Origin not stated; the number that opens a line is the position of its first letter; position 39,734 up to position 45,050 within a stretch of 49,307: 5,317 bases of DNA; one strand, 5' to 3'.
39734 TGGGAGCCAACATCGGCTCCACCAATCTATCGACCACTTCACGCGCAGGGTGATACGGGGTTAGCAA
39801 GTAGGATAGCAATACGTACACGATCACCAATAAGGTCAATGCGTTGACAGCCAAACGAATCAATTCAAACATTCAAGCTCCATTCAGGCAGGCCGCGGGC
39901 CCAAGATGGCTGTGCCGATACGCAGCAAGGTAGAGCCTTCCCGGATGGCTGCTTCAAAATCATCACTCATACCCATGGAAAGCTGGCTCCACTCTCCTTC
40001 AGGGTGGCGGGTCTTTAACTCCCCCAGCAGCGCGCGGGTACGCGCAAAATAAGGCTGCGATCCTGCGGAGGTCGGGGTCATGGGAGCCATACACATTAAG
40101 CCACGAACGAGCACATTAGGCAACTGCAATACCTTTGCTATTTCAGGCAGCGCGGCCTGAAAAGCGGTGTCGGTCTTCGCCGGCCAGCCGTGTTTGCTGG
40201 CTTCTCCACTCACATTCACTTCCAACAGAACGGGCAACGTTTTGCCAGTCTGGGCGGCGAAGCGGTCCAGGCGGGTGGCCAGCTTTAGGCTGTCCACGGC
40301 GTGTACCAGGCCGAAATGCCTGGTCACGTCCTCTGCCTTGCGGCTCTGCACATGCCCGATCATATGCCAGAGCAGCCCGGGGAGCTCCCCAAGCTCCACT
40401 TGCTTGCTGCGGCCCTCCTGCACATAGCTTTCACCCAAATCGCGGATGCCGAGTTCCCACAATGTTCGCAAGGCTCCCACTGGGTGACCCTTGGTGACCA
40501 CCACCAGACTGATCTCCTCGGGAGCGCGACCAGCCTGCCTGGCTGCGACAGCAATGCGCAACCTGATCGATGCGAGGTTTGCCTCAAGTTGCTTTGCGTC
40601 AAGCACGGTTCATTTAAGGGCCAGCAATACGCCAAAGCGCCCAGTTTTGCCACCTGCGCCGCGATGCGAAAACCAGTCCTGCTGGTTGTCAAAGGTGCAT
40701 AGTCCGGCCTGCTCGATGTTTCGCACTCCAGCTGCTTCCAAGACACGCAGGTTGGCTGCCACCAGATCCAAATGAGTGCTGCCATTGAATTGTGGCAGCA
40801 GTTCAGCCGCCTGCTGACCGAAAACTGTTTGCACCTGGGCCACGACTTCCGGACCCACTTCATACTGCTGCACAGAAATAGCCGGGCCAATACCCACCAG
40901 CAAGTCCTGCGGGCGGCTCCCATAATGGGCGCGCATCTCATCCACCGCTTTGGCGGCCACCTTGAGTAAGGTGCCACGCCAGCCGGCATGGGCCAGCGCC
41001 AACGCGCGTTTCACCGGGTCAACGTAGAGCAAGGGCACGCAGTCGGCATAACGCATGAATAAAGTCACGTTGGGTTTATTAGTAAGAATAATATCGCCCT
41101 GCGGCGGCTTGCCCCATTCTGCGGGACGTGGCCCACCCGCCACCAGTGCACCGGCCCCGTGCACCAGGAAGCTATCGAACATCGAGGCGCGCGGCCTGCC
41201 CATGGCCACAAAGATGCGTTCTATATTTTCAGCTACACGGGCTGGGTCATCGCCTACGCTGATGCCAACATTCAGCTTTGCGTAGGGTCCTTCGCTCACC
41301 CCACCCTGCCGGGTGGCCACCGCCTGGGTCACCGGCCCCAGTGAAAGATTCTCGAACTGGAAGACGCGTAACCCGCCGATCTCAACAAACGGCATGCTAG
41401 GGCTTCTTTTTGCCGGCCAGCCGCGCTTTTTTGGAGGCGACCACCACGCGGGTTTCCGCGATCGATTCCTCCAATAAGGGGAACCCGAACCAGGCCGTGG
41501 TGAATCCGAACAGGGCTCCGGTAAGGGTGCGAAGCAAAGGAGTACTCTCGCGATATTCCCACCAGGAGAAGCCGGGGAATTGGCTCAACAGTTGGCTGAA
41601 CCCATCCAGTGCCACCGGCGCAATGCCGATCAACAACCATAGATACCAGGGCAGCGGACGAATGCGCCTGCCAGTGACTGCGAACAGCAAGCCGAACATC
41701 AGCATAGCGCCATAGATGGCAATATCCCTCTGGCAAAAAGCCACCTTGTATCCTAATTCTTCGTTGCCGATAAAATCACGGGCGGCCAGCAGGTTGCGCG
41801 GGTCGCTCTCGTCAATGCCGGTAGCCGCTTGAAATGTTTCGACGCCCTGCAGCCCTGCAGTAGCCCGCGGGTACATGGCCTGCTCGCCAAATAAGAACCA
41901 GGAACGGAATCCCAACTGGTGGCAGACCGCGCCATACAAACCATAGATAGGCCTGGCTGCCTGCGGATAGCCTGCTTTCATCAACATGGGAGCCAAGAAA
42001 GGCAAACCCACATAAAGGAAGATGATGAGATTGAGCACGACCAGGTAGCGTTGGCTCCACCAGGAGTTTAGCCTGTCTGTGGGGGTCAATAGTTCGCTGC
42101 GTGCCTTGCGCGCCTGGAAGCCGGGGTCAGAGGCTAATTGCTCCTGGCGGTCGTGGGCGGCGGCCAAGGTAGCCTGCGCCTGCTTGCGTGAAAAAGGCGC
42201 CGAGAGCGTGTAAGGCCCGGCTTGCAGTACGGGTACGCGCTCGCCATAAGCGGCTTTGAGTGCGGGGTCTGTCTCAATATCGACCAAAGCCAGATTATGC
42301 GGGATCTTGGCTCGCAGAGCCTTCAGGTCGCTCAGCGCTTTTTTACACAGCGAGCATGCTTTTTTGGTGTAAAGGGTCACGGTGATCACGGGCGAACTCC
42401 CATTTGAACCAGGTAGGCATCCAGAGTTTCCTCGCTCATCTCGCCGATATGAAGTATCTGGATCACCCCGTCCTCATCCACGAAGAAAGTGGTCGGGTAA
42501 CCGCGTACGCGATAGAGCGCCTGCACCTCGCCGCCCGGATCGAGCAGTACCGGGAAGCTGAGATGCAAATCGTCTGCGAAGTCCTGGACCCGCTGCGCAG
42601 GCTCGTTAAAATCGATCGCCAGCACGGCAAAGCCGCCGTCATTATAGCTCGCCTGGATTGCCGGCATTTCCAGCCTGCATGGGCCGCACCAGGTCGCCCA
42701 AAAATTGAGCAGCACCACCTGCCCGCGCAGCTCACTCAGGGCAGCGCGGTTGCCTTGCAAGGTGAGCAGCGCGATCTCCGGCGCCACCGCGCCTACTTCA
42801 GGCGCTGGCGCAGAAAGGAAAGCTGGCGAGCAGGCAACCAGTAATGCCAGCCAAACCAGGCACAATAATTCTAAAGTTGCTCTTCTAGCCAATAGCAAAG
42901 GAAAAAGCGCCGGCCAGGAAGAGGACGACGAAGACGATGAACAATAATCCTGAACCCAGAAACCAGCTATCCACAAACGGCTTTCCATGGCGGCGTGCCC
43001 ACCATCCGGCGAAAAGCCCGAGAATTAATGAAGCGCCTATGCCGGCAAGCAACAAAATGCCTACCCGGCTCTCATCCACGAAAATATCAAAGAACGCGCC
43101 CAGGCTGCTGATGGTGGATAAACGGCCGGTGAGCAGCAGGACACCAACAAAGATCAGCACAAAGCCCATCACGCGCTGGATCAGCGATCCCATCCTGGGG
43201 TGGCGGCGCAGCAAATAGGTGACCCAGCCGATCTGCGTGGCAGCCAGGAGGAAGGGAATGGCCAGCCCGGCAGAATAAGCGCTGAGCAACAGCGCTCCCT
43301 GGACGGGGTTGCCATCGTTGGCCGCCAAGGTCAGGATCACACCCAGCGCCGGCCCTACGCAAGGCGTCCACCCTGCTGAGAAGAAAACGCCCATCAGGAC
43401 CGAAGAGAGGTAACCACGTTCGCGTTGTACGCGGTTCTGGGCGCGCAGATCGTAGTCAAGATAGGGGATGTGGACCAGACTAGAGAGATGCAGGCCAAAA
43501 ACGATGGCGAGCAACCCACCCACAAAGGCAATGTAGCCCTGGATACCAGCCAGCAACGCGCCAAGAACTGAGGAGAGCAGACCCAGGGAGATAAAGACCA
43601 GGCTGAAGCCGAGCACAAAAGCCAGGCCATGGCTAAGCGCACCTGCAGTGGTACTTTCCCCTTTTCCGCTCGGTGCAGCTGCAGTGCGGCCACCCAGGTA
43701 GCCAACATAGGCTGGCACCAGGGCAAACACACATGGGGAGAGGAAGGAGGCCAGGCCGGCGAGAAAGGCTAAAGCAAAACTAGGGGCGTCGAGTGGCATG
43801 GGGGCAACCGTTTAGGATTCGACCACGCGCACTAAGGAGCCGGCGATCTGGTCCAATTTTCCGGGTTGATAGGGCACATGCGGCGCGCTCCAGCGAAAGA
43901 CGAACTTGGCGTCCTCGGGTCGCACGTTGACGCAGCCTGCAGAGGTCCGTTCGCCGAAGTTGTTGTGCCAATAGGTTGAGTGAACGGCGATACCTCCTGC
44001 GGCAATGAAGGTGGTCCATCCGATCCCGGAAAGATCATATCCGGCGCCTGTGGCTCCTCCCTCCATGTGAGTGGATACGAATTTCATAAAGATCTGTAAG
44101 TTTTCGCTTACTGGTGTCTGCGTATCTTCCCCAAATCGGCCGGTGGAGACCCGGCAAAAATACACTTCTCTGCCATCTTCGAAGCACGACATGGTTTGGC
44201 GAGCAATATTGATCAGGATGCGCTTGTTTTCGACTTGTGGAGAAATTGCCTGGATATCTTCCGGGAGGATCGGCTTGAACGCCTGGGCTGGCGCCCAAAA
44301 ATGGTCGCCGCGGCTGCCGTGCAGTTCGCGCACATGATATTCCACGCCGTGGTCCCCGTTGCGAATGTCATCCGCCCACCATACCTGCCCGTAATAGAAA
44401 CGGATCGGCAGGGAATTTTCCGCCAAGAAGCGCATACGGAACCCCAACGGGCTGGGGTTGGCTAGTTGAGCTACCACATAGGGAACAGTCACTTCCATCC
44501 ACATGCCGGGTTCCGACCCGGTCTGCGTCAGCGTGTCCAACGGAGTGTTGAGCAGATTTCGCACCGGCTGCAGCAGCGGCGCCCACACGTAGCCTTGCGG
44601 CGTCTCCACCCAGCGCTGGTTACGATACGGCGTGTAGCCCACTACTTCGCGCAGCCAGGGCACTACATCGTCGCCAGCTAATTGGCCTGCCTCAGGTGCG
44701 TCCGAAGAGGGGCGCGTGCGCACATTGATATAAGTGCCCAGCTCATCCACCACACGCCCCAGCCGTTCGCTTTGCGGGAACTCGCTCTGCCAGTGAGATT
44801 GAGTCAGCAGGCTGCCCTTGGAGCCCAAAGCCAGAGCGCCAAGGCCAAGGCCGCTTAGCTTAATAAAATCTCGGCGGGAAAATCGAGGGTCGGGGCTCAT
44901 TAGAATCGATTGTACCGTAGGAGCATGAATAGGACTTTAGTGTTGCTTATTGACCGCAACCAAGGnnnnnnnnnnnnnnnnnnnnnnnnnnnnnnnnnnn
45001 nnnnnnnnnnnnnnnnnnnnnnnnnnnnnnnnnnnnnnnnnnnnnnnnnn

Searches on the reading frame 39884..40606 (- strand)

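Call 35: search_protein_families(library=pfam, proteins=[window:39884-40606:-], max_evalue=0.000001)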
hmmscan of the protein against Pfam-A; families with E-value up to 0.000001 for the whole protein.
window:39884-40606:- (240 aa): 1 family
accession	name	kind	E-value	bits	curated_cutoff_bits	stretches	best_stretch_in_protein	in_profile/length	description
PF01168.26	Ala_racemase_N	-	4.3e-18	66.3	24.1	1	10-239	2-220/220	Alanine racemase, N-terminal domain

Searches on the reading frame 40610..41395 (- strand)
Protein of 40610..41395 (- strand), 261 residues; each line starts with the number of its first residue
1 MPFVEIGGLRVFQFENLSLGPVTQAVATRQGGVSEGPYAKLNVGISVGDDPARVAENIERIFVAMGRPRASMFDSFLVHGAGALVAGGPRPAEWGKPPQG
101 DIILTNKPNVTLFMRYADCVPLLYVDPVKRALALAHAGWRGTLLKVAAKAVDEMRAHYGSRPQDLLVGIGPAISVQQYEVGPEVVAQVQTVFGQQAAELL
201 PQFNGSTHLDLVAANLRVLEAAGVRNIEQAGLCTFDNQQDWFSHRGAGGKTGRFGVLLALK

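Call 35: search_protein_families(library=pfam, proteins=[window:40610-41395:-], max_evalue=0.000001)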
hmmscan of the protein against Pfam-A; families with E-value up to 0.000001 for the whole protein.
window:40610-41395:- (261 aa): 1 family
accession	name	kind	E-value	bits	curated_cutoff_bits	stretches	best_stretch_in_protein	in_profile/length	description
PF02578.20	Cu-oxidase_4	-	1.3e-68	231.4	22.9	1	28-257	2-236/238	Multi-copper polyphenol oxidoreductase laccase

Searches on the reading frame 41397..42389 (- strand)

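Call 35: search_protein_families(library=pfam, proteins=[window:41397-42389:-], max_evalue=0.000001)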
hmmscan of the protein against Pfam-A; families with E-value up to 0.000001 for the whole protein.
window:41397-42389:- (330 aa): 2 families
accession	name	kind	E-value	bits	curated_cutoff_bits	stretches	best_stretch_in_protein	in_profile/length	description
PF09858.14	DUF2085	-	2.9e-15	56.9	25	1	213-300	13-89/90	Predicted membrane protein (DUF2085)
PF05768.20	Glrx-like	-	2.5e-12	47.4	26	1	3-61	1-59/77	Glutaredoxin-like domain (DUF836)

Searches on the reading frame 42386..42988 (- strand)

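Call 35: search_protein_families(library=pfam, proteins=[window:42386-42988:-], max_evalue=0.000001)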
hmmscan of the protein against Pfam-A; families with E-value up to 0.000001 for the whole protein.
window:42386-42988:- (200 aa): 4 families
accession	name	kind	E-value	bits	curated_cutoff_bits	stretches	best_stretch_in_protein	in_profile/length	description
PF00578.27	AhpC-TSA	-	1.5e-26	93.2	26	1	65-177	1-122/124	AhpC/TSA family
PF08534.16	Redoxin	-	5.5e-23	81.8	26.6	1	65-191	2-146/148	Redoxin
PF13905.12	Thioredoxin_8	-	2.9e-08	34.3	27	1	89-174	1-92/94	Thioredoxin-like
PF00085.26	Thioredoxin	-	2.9e-08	34.1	23.5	0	90-136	19-67/103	Thioredoxin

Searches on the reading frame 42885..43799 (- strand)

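Call 35: search_protein_families(library=pfam, proteins=[window:42885-43799:-], max_evalue=0.000001)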
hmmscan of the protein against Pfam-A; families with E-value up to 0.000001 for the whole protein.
window:42885-43799:- (304 aa): 1 family
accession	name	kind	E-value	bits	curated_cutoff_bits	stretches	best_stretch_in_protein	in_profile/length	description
PF02683.22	DsbD_TM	-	5.2e-16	59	27.1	1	10-223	7-215/219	Cytochrome C biogenesis protein transmembrane domain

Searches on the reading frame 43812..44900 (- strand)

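Call 35: search_protein_families(library=pfam, proteins=[window:43812-44900:-], max_evalue=0.000001)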
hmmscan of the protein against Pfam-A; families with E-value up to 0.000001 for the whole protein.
window:43812-44900:- (362 aa): 1 family
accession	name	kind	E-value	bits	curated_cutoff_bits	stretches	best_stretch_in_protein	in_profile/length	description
PF03734.19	YkuD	-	6.1e-14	53.3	23.4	1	226-339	2-139/146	L,D-transpeptidase catalytic domain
